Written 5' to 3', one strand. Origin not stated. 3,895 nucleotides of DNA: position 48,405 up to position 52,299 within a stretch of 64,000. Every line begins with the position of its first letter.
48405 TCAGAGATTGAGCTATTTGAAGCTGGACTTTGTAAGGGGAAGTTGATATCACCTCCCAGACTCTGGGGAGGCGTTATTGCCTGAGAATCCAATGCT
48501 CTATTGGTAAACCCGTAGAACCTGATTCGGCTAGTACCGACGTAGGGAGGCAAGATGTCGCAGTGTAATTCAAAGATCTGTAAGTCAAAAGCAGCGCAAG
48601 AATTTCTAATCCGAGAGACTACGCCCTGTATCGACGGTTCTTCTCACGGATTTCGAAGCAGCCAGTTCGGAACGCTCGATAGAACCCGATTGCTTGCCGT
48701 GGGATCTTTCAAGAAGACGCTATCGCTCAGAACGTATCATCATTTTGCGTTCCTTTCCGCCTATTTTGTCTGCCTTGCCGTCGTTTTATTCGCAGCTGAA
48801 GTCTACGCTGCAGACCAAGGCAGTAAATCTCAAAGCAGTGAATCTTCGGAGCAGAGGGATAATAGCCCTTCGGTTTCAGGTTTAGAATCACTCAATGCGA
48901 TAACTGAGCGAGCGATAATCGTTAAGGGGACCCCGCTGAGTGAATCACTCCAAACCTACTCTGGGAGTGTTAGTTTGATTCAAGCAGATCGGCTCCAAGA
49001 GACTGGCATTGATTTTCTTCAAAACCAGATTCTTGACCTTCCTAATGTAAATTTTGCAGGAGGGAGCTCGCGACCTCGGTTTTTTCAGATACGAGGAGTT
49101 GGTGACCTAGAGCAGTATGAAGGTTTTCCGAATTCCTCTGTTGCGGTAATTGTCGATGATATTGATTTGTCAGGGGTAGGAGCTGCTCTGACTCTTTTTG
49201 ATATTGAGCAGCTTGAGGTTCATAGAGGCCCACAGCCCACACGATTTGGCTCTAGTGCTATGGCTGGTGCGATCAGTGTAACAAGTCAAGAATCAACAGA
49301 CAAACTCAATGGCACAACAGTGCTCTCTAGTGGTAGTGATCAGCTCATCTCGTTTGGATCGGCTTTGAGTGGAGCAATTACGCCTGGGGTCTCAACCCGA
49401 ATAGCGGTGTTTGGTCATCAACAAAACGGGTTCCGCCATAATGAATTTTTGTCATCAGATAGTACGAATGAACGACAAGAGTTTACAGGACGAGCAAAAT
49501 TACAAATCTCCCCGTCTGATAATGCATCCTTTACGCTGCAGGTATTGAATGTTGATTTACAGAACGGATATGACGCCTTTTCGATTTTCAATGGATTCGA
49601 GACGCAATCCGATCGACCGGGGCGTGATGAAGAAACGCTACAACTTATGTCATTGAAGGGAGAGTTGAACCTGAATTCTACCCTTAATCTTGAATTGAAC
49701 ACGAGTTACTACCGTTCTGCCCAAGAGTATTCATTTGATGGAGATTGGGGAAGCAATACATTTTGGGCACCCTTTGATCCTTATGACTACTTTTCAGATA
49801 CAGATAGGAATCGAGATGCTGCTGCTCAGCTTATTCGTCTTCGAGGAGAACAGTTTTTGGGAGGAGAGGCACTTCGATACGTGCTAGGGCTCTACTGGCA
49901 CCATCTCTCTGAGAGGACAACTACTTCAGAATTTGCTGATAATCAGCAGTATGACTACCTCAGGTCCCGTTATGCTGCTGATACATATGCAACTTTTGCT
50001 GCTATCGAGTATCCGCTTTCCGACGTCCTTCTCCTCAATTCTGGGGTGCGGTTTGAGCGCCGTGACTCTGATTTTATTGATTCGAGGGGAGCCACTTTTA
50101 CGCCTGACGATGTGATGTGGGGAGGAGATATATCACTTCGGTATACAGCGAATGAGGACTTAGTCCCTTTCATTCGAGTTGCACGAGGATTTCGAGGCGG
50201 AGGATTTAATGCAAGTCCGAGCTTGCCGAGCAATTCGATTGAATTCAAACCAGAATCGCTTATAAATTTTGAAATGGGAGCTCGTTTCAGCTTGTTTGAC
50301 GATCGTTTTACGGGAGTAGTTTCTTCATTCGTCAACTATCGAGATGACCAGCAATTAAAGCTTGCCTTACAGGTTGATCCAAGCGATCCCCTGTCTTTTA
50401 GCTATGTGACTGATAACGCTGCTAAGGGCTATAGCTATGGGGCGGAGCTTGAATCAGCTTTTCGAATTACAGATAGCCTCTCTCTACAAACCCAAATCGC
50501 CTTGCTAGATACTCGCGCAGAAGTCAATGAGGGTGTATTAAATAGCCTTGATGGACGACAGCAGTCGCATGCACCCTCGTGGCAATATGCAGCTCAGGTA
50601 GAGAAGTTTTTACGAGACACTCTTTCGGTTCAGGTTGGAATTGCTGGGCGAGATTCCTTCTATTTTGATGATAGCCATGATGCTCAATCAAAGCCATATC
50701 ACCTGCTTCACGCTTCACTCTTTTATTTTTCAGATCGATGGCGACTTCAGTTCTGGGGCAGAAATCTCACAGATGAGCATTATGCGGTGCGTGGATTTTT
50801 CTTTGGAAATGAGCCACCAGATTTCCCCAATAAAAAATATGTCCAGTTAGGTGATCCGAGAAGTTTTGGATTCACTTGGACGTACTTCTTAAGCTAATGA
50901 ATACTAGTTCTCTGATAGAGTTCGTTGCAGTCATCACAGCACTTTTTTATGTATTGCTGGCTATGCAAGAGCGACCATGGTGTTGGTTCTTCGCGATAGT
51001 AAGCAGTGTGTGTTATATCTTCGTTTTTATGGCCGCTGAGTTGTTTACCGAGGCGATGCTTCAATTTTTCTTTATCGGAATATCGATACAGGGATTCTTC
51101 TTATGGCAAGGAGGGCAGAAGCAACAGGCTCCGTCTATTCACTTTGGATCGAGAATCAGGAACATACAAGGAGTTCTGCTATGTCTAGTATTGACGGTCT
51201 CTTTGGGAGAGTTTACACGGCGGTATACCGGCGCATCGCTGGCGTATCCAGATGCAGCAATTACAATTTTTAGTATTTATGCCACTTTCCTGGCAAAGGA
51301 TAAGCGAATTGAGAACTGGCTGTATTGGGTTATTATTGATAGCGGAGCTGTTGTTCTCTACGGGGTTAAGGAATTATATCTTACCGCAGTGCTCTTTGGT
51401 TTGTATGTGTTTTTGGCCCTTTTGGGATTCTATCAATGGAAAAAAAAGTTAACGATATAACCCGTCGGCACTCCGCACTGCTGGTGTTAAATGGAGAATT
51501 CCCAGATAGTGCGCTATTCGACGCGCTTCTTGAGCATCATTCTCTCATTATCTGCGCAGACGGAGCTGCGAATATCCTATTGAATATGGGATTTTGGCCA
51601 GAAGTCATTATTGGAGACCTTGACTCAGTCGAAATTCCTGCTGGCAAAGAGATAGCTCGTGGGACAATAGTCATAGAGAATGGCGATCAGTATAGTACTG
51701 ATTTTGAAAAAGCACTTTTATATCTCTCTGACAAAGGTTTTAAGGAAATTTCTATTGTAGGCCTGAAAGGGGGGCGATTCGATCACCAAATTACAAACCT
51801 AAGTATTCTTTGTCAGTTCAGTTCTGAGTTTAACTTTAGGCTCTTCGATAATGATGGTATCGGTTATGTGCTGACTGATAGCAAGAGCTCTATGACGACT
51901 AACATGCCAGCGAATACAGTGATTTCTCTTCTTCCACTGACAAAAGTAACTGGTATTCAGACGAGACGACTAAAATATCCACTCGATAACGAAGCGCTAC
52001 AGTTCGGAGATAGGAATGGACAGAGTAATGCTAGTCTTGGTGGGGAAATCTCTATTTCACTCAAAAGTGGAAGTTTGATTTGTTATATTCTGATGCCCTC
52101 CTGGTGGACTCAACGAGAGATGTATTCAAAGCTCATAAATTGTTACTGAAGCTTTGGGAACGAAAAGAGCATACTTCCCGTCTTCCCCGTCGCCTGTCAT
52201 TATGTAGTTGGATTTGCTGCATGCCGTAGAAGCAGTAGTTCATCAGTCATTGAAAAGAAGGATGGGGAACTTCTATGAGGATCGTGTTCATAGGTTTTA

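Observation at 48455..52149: TPP riboswitch controlling a TonB-dependent receptor / PnuC-family transporter / thiamine pyrophosphokinase salvage operon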

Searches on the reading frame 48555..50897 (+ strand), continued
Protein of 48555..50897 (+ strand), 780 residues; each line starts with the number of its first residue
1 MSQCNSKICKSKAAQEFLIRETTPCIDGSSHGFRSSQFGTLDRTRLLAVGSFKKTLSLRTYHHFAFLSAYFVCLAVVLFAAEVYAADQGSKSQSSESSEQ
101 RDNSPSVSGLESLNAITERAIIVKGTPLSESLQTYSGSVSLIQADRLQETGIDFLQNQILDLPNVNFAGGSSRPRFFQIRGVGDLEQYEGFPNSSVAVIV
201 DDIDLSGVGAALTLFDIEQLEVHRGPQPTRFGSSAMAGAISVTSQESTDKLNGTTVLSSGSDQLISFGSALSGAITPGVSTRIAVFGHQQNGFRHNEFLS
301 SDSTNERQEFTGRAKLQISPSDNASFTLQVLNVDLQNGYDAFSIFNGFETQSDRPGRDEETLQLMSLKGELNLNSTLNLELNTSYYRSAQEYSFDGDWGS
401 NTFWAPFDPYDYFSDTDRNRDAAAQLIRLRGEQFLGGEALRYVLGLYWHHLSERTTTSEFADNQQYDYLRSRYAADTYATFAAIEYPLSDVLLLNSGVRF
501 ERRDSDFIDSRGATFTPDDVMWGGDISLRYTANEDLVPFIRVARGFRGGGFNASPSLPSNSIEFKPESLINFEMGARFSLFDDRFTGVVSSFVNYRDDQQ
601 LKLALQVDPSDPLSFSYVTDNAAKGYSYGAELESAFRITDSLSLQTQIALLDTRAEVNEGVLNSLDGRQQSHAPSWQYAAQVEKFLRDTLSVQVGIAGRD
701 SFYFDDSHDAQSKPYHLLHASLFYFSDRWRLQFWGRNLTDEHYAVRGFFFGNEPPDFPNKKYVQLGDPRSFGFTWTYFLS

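Call 55: list_cluster_members(proteins=[P0001, window:48555-50894:+])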
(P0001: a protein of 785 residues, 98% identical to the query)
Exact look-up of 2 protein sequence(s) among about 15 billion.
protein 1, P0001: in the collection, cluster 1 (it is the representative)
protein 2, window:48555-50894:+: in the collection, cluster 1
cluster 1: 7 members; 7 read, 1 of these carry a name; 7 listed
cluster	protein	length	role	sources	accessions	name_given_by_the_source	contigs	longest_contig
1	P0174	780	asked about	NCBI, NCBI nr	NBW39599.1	hypothetical protein EBR25_01205 [bacterium] | hypothetical protein [bacterium]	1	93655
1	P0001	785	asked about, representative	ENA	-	-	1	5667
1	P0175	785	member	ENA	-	-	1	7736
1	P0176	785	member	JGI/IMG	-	-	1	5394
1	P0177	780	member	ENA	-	-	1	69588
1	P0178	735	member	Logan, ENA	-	-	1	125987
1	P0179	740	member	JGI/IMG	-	-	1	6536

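Call 57: find_encoding_contigs(protein=P0178, flank=1500, max_places=2)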
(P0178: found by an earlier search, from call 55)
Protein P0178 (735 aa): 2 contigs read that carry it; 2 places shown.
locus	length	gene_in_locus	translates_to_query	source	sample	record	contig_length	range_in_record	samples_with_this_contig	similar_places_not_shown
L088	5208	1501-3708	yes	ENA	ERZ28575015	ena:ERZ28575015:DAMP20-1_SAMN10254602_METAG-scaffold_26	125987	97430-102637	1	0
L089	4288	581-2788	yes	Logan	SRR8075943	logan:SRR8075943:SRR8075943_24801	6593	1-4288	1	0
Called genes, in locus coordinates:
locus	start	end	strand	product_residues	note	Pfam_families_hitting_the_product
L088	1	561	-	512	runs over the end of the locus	PF00916:Sulfate_transp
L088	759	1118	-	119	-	PF01022:HTH_5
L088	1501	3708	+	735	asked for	PF07715:Plug, PF00593:TonB_dep_Rec_b-barrel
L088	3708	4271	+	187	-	PF04973:NMN_transporter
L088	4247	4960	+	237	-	PF04263:TPK_catalytic, PF04265:TPK_B1_binding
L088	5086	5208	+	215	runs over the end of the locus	-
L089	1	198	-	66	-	?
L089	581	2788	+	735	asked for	PF07715:Plug, PF00593:TonB_dep_Rec_b-barrel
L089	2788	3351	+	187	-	PF04973:NMN_transporter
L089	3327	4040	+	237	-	PF04263:TPK_catalytic, PF04265:TPK_B1_binding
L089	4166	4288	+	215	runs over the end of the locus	-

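Call 58: find_encoding_contigs(protein=P0179, flank=1500, max_places=2)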
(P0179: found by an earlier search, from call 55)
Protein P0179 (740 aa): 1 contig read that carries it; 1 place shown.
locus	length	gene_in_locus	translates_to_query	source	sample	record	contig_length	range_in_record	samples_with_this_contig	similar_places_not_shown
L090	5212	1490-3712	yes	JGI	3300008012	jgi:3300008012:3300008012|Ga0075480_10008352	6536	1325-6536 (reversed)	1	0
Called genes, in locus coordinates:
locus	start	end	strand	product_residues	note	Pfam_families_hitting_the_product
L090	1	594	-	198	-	?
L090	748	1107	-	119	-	PF01022:HTH_5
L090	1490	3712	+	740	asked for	PF07715:Plug, PF00593:TonB_dep_Rec_b-barrel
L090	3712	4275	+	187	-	PF04973:NMN_transporter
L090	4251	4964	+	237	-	PF04263:TPK_catalytic, PF04265:TPK_B1_binding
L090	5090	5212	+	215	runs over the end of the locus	-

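Call 59: find_encoding_contigs(protein=P0176, flank=1500, max_places=2)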
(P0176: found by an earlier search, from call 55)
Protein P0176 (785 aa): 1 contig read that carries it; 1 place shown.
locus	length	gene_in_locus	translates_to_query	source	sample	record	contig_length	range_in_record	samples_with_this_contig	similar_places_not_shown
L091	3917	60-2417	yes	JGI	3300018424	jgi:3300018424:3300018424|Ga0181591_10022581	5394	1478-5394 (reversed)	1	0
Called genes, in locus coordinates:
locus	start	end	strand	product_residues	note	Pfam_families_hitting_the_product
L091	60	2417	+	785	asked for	PF07715:Plug, PF00593:TonB_dep_Rec_b-barrel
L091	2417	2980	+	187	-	PF04973:NMN_transporter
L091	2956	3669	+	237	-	PF04263:TPK_catalytic, PF04265:TPK_B1_binding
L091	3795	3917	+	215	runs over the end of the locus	-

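Call 65: search_solved_structures(query=window:48555-50894:+, max_evalue=0.00001)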
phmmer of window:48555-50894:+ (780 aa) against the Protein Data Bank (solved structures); distinct sequences matched with E-value up to 0.00001: 4.
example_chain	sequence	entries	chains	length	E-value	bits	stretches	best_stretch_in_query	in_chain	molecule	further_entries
4epa_A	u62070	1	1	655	8.1e-20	73.9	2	437-752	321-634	Pesticin receptor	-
2hdf_A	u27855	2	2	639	3.6e-06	28.8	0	121-270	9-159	Colicin I receptor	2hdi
9nn6_A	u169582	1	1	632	5.5e-06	28.2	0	122-270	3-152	Colicin I receptor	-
5fp2_A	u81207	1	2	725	8.6e-06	27.6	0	122-282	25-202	FERRIC ENTEROBACTIN RECEPTOR PIRA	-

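Call 80: predict_structure(alignment_id=A2)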
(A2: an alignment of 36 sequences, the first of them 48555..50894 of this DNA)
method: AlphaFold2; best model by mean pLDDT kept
length: 780 residues; sequences in the alignment: 36
mean_pLDDT: 80.0   pTM: 0.78
mean pLDDT of the five models: 80.0, 78.1, 77.3, 76.3, 72.1
residues with pLDDT >= 90: 387; 70-90: 220; 50-70: 63; < 50: 110
segments of 3 or more residues with pLDDT < 50: 1-59, 81-131
pLDDT, mean of each block of 10 residues (from residue 1): 32 34 33 34 37 46 74 75 37 36 34 30 31 73 84 82 82 82 70 84 83 87 90 93 93 95 94 96 95 76 76 97 96 84 76 81 97 94 96 71 73 87 96 83 95 92 86 95 92 94 93 88 95 90 94 79 90 95 93 95 75 72 93 95 96 84 81 95 95 96 85 94 95 94 80 65 85 94
secondary structure, 60 per line:
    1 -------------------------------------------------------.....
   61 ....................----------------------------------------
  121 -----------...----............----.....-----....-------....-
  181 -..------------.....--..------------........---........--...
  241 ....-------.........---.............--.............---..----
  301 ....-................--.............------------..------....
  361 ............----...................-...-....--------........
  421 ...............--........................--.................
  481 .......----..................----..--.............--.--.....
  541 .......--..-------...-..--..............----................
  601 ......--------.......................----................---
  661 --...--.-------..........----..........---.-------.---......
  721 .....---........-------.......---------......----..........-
elements in order (helices of 4 or more, strands of 3 or more residues): H56-80 E139-143 H144-150 H155-159 E165-168 E176-179 E196-200 E217-224 H228-235 E238-244 E252-260 E264-276 E279-291 H301-304 E306-321 E324-336 E357-372 E377-395 H401-404 E413-435 E438-461 E464-487 E492-509 E518-530 E536-547 E567-580 E585-606 E615-637 E642-657 E676-685 E690-699 E715-725 E729-736 E744-750 E760-765 E770-779

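Call 82: fold_search(model_id=the predicted structure, library=pdb)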
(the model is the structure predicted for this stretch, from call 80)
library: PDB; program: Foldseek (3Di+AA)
matches with E <= 10: 739; with E <= 0.001: 218
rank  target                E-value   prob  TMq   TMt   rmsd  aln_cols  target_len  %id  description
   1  4epa                  2.7e-37  1.00  0.72  0.88   3.1       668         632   20  The crystal structure of the ferric yersiniabactin uptake receptor FyuA from Yersinia pestis (released 2012-06-20)
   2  9a3c_MODEL_1_A        4.3e-33  1.00  0.67  0.69  14.0       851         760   14  Model of E. coli Fiu by in-cell photo-crosslinking MS and deep learning (released 2023-02-24)
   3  6i97_B                1.2e-32  1.00  0.69  0.71   4.3       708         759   16  Structure of the ferrioxamine B transporter FoxA from Pseudomonas aeruginosa in complex with ferrioxamine B and a C-te (released 2019-08-28)
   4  6bpm_A                5.1e-32  1.00  0.64  0.70   6.2       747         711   15  The crystal structure of the Ferric-Catecholate import receptor Fiu from K12 E. coli: Closed form (C21) (released 2018-11-28)
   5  6e4v                  6.5e-32  1.00  0.64  0.74   6.1       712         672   14  The Crystal Structure of FhuE from E. coli in complex with its substrate Coprogen (released 2019-04-10)
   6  6i97_A                6.8e-32  1.00  0.69  0.71   4.3       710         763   16  Structure of the ferrioxamine B transporter FoxA from Pseudomonas aeruginosa in complex with ferrioxamine B and a C-te (released 2019-08-28)
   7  1xkw                  1.1e-31  1.00  0.65  0.76   5.1       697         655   16  Pyochelin outer membrane receptor FptA from Pseudomonas aeruginosa (released 2005-10-04)
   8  1by3                  1.3e-31  1.00  0.67  0.75   5.0       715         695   15  FHUA FROM E. COLI (released 1999-01-13)
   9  5fp1                  1.5e-31  1.00  0.68  0.76   5.1       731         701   15  Crystal structure of the siderophore receptor PiuA from Acinetobacter baumannii (released 2016-05-11)
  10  8b14_A                1.9e-31  1.00  0.68  0.75   4.7       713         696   15  T5 Receptor Binding Protein pb5 in complex with its E. coli receptor FhuA (released 2023-02-08)
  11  3qlb_B                2.3e-31  1.00  0.68  0.79   4.6       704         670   16  Enantiopyochelin outer membrane TonB-dependent transporter from Pseudomonas fluorescens bound to the ferri-enantiopyoc (released 2011-12-07)
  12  1by5_A                3.2e-31  1.00  0.67  0.74   5.2       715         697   14  FHUA FROM E. COLI, WITH ITS LIGAND FERRICHROME (released 1999-01-13)
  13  9c4o                  5.2e-31  1.00  0.67  0.79   5.4       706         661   16  Cryo-EM structure of PqqU with ligand PQQ (released 2024-06-19)
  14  4cu4_A                7.6e-31  1.00  0.67  0.75   5.1       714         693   14  FhuA from E. coli in complex with the lasso peptide microcin J25 (MccJ25) (released 2014-04-09)
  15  2o5p_A                1.1e-30  1.00  0.65  0.65   5.3       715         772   13  Crystal structure of the full length ferric pyoverdine outer membrane receptor FpvA of Pseudomonas aeruginosa in its a (released 2007-10-30)
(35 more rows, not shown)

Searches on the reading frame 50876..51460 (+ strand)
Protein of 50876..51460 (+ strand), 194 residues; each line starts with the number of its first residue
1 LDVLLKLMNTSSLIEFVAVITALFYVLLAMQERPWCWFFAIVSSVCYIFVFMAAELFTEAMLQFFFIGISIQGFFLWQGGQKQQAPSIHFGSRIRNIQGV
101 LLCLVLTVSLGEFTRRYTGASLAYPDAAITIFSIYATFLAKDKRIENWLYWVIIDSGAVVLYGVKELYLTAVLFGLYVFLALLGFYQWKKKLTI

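Call 4: search_protein_families(library=pfam, proteins=[window:50876-51460:+], max_evalue=0.01)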
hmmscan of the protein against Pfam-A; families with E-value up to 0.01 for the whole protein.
window:50876-51460:+ (194 aa): 1 family
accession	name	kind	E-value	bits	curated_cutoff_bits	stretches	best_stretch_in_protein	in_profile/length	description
PF04973.17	NMN_transporter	-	4.5e-45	154.2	27.3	1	12-190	1-175/175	Nicotinamide mononucleotide transporter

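Call 5: search_protein_families(library=ncbifam, proteins=[window:50876-51460:+], max_evalue=0.01)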
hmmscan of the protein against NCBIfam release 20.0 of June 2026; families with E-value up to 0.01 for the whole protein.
window:50876-51460:+ (194 aa): 2 families
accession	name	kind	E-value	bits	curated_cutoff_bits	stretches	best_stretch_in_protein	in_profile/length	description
TIGR01528.1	NMN_trans_PnuC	equivalog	4.1e-24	85.5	42.45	1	11-191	1-184/187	nicotinamide riboside transporter PnuC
NF011926.0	PRK15397.1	subfamily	4.8e-16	59.4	335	2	122-190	159-227/239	nicotinamide riboside transporter PnuC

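Call 31: search_solved_structures(query=window:50897-51457:+, max_evalue=0.001)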
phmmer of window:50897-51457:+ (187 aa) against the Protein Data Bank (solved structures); distinct sequences matched with E-value up to 0.001: 0.

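Call 70: search_solved_structures(query=window:50897-51457:+, max_evalue=10)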
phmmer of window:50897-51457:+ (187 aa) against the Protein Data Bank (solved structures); distinct sequences matched with E-value up to 10: 2.
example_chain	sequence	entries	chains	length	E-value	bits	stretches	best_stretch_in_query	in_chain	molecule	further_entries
4qtn_A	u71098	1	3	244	0.0019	21.2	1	2-183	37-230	Nicotinamide riboside transporter PnuC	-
7uqv_A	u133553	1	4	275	0.22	14.5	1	142-179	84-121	Cyanophycinase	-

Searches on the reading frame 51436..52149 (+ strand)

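Call 4: search_protein_families(library=pfam, proteins=[window:51436-52149:+], max_evalue=0.01)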
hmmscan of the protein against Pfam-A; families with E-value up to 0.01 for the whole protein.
window:51436-52149:+ (237 aa): 3 families
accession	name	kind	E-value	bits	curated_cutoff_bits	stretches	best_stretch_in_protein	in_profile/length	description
PF04263.21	TPK_catalytic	-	1.1e-27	96.6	30.7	1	29-129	2-105/113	Thiamin pyrophosphokinase, catalytic domain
PF04265.19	TPK_B1_binding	-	6.7e-12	45.3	22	1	160-214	11-67/67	Thiamin pyrophosphokinase, vitamin B1 binding domain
PF01973.23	MptE-like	-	0.00049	20.4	34.6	1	33-67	48-81/171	6-hydroxymethylpterin diphosphokinase MptE-like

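Call 5: search_protein_families(library=ncbifam, proteins=[window:51436-52149:+], max_evalue=0.01)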
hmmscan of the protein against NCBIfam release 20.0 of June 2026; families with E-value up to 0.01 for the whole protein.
window:51436-52149:+ (237 aa): 2 families
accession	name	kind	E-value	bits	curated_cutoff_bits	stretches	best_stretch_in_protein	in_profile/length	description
TIGR01378.1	thi_PPkinase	equivalog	2.6e-44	151.1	76.4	1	15-216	2-205/206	thiamine diphosphokinase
NF040608.1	division_SteA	equivalog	1.8e-05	23.8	150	1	32-67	188-223/369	putative cytokinetic ring protein SteA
